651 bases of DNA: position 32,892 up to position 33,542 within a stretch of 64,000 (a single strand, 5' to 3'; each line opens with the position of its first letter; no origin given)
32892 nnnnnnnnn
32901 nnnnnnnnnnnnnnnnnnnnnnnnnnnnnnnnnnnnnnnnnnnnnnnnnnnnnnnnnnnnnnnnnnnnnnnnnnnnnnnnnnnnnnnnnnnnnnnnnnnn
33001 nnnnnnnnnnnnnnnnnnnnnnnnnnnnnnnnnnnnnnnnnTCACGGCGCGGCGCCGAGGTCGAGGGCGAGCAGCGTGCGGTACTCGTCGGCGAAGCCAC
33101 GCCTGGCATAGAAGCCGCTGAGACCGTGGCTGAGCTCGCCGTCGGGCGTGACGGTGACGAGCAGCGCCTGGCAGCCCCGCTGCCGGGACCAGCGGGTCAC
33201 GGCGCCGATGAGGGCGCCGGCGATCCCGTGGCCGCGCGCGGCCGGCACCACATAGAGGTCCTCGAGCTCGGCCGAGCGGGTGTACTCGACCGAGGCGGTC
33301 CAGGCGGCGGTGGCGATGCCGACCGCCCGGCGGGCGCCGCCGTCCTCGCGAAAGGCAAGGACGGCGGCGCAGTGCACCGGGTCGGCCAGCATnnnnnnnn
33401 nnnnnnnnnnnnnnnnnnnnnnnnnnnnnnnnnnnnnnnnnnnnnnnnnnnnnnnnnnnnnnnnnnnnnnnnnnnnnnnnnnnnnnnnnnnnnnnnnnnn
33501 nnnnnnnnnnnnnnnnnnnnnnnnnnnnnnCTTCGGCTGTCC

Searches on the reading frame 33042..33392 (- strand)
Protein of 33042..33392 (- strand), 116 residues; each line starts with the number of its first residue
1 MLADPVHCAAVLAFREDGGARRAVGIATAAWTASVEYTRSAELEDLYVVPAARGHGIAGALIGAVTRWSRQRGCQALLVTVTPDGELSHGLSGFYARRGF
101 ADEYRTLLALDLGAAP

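Call 52: search_protein_families(library=pfam, proteins=[window:33042-33392:-], max_evalue=0.00001)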
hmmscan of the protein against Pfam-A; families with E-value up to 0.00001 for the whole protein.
window:33042-33392:- (116 aa): 2 families
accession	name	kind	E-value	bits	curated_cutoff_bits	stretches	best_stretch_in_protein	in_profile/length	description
PF00583.31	Acetyltransf_1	-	1e-10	42.4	20.7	1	23-100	44-116/116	Acetyltransferase (GNAT) family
PF13508.13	Acetyltransf_7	-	3.9e-09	37.2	27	1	22-101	13-83/84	Acetyltransferase (GNAT) domain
